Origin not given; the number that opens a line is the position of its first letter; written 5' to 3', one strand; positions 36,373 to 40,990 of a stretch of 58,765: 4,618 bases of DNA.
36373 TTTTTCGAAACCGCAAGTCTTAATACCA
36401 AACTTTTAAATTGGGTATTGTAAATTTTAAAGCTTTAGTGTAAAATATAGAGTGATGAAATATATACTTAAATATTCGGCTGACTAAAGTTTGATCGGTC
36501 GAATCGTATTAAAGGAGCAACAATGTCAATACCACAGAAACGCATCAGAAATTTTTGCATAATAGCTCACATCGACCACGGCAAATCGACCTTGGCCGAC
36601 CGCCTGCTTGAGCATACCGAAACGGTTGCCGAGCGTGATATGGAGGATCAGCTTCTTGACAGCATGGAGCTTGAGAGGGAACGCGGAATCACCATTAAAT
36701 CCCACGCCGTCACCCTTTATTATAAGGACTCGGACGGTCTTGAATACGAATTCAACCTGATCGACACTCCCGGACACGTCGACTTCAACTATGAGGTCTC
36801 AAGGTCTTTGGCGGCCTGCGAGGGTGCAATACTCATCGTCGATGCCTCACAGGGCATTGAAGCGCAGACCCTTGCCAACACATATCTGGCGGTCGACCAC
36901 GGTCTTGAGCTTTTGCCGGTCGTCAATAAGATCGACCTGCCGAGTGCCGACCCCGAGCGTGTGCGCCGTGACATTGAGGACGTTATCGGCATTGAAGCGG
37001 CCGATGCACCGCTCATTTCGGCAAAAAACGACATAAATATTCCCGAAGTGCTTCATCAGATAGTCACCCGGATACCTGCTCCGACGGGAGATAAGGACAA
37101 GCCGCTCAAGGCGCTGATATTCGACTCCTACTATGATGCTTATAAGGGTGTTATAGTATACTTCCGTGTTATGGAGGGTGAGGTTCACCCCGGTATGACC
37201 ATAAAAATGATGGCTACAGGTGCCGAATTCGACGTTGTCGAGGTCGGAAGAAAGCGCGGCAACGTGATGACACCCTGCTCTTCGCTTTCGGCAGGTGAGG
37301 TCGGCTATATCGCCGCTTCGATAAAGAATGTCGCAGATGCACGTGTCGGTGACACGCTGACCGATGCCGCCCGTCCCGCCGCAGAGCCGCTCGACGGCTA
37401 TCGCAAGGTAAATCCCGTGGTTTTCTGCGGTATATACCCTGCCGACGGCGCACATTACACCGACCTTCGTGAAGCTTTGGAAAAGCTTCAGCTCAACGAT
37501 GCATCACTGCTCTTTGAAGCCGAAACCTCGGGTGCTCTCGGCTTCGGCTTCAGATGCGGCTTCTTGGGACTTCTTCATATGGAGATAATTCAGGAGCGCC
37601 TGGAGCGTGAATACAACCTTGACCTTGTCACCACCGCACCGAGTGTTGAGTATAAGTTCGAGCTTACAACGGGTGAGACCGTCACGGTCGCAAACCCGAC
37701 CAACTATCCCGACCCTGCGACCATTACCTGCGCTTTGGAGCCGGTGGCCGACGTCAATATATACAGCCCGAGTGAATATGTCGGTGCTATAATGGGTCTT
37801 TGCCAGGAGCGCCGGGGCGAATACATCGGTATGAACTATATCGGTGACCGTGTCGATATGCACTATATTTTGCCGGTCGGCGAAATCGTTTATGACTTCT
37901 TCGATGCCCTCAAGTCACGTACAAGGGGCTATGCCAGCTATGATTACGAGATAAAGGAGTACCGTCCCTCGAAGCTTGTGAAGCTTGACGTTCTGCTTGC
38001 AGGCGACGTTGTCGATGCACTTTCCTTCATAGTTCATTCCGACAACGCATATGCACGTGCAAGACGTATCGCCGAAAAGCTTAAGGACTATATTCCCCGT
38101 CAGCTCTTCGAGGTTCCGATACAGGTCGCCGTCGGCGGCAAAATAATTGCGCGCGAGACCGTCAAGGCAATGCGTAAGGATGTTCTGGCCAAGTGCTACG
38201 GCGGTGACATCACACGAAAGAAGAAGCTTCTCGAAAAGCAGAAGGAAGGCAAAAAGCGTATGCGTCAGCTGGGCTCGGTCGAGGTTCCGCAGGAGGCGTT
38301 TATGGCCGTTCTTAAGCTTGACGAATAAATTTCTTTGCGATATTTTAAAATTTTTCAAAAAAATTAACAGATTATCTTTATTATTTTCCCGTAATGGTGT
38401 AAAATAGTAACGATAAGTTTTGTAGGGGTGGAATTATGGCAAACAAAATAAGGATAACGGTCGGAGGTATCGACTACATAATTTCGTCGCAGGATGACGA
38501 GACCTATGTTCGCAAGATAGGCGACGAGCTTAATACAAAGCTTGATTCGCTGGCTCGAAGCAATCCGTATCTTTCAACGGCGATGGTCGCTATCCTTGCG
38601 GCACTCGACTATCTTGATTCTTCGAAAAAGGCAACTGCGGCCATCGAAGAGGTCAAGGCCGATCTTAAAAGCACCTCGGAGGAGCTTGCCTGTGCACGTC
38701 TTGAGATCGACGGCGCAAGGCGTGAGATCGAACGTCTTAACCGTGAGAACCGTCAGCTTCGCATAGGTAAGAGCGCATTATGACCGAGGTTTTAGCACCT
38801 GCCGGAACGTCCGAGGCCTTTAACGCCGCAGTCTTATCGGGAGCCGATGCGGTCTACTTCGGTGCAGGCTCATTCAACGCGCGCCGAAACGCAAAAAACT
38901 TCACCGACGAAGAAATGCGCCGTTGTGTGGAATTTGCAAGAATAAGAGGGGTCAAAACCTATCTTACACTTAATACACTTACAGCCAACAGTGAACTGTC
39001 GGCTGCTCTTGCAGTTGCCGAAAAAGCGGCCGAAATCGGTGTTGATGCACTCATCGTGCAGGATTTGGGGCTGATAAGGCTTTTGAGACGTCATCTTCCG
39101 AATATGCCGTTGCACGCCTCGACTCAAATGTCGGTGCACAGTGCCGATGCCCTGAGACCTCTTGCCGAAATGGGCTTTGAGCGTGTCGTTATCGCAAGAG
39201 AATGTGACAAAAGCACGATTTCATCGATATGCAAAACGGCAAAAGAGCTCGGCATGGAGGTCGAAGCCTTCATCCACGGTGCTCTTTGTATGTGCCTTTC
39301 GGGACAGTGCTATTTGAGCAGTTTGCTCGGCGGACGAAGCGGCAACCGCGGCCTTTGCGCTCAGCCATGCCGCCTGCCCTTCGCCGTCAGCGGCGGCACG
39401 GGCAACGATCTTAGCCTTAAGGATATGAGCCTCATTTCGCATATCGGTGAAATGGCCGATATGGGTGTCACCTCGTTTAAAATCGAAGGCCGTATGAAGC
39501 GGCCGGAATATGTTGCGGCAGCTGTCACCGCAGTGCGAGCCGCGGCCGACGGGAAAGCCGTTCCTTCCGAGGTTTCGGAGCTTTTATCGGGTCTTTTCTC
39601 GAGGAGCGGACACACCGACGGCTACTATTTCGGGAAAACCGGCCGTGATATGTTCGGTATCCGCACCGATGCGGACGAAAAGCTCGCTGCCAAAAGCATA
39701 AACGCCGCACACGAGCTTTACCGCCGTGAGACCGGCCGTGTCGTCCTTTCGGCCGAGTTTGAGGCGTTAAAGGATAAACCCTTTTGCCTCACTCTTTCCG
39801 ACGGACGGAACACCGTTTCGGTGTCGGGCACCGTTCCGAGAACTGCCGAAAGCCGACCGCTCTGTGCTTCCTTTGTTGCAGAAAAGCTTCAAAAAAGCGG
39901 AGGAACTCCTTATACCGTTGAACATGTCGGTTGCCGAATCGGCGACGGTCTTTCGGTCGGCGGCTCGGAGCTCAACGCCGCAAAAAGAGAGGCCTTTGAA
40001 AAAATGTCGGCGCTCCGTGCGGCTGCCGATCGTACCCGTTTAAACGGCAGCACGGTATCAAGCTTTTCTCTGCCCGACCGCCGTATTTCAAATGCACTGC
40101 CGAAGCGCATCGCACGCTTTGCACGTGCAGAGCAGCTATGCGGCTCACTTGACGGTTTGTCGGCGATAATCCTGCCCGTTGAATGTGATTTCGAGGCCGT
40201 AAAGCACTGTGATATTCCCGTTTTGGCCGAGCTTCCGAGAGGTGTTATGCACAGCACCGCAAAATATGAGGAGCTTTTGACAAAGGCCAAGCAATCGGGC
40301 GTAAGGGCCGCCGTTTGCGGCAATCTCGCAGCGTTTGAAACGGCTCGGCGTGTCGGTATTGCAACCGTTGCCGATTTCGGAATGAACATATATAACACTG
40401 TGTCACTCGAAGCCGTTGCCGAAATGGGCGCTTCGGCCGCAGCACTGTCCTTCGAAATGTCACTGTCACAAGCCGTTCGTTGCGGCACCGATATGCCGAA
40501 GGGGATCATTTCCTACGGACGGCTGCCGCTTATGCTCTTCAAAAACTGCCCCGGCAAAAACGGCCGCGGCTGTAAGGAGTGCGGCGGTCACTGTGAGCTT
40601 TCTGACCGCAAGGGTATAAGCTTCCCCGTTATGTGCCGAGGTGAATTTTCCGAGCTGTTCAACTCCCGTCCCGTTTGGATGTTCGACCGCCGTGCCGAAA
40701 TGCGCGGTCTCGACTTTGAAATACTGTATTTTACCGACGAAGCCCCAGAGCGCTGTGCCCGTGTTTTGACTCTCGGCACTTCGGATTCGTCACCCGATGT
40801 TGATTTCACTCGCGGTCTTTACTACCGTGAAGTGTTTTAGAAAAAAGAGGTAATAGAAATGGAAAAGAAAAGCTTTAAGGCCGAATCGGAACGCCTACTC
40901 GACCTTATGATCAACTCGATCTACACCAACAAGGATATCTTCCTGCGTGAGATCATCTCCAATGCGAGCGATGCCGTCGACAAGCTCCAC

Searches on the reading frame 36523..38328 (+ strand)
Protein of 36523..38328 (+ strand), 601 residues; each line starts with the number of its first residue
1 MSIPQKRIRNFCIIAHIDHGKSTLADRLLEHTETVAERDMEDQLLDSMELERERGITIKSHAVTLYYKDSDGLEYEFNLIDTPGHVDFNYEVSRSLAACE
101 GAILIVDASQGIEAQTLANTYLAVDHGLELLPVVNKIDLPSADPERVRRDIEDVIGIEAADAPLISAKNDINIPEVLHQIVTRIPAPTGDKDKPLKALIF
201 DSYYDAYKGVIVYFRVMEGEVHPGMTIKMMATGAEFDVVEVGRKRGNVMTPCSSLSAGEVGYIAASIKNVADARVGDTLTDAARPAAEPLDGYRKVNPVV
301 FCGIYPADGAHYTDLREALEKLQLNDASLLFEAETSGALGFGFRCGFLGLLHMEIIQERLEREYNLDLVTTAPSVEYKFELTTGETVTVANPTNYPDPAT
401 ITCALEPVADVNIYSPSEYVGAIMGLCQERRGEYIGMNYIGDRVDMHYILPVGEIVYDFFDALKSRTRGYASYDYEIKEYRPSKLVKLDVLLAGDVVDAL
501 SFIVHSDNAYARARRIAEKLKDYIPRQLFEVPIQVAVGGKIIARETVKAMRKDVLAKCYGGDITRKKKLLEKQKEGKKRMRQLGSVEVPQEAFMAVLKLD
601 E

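Call 58: search_protein_families(library=pfam, proteins=[window:36523-38328:+], max_evalue=0.00001)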
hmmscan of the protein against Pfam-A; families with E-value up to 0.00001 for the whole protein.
window:36523-38328:+ (601 aa): 5 families
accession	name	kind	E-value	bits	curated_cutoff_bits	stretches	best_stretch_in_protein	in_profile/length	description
PF00009.33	GTP_EFTU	-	6.8e-53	179.5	26.5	1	6-185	1-187/188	Elongation factor Tu GTP binding domain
PF06421.17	LepA_C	-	2.5e-50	169.5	29.7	1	494-598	3-107/107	GTP-binding protein LepA C-terminus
PF00679.30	EFG_C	-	4.6e-22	78.3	27.9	1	405-489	3-87/89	Elongation factor G C-terminus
PF03144.31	GTP_EFTU_D2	-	1.1e-11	45.4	30.3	1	209-280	1-73/73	Elongation factor Tu domain 2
PF14492.12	EFG_III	-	2.5e-06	27.9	27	0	297-370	3-73/75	Elongation Factor G, domain III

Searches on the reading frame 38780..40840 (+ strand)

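Call 58: search_protein_families(library=pfam, proteins=[window:38780-40840:+], max_evalue=0.00001)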
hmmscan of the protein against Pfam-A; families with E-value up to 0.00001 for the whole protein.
window:38780-40840:+ (686 aa): 2 families
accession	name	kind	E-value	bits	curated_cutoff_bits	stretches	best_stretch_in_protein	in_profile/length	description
PF01136.24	Peptidase_U32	-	7.1e-73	245.2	22.4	1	77-287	5-231/233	Peptidase family U32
PF12392.13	DUF3656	-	1.2e-12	48.9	22.1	1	310-413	13-108/109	Collagenase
